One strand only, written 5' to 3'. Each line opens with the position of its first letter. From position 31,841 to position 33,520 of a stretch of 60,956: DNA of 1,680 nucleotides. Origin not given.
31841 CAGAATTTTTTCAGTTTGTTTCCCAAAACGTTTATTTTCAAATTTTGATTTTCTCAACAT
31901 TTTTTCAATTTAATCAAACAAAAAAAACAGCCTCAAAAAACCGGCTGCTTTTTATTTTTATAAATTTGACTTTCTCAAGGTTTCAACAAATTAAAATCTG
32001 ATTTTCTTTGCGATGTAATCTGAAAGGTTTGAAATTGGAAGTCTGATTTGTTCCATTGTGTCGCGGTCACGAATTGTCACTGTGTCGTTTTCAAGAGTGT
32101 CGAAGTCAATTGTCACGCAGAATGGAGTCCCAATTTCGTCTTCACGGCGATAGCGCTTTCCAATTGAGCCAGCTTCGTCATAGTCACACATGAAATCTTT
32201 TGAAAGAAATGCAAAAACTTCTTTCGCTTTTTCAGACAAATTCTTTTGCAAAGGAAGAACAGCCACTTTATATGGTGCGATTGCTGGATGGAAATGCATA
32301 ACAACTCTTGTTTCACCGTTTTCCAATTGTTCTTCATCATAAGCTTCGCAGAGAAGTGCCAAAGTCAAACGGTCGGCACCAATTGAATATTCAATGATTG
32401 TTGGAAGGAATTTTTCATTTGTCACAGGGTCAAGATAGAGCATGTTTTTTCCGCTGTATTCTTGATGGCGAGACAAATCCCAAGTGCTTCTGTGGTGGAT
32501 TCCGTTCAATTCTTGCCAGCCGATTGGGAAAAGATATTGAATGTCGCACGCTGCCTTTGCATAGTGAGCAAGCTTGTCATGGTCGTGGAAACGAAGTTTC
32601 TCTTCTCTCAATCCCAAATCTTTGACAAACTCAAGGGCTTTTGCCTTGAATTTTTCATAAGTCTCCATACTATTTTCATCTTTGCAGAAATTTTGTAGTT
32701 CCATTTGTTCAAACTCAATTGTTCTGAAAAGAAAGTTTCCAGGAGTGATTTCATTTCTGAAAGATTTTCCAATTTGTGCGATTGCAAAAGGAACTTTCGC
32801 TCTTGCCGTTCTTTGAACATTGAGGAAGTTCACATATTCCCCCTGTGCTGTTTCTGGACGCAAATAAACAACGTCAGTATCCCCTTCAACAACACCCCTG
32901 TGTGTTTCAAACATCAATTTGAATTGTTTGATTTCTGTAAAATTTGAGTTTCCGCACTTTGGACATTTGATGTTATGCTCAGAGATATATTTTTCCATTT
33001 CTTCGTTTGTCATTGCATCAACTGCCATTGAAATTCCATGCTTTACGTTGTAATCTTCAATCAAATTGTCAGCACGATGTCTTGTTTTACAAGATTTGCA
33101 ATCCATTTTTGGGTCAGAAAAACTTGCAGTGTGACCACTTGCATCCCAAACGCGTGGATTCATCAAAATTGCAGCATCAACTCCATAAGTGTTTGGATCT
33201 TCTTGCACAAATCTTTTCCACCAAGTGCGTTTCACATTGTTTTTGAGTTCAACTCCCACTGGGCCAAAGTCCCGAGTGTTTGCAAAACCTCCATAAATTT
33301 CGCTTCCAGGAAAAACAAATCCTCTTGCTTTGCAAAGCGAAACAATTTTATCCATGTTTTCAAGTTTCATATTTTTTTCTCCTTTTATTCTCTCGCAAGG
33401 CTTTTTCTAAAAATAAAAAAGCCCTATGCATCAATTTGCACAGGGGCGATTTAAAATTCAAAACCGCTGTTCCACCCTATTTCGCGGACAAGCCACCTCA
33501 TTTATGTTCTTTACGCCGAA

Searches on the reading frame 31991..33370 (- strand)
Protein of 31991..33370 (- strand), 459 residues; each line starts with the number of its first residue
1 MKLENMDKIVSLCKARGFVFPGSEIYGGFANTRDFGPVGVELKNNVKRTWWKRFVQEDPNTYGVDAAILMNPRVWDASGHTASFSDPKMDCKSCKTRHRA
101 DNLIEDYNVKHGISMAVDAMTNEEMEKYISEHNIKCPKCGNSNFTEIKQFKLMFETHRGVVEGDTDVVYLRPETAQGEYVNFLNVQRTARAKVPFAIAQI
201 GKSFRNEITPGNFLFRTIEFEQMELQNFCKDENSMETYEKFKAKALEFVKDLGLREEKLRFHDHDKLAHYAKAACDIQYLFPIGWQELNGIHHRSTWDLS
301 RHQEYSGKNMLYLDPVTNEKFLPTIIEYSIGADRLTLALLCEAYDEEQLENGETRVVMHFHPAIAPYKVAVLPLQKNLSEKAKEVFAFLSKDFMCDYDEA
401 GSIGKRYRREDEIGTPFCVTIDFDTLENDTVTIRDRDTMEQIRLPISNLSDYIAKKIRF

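Call 41: search_protein_families(library=pfam, proteins=[window:31991-33370:-], max_evalue=0.0001)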
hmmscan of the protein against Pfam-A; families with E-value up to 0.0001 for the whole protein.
window:31991-33370:- (459 aa): 2 families
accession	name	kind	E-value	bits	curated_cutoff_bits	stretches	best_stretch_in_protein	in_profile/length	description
PF03129.25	HGTP_anticodon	-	3.8e-24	85.1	21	1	368-455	1-93/94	Anticodon binding domain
PF00587.30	tRNA-synt_2b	-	1.3e-09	38.8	29.3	1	166-340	9-176/179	tRNA synthetase class II core domain (G, H, P, S and T)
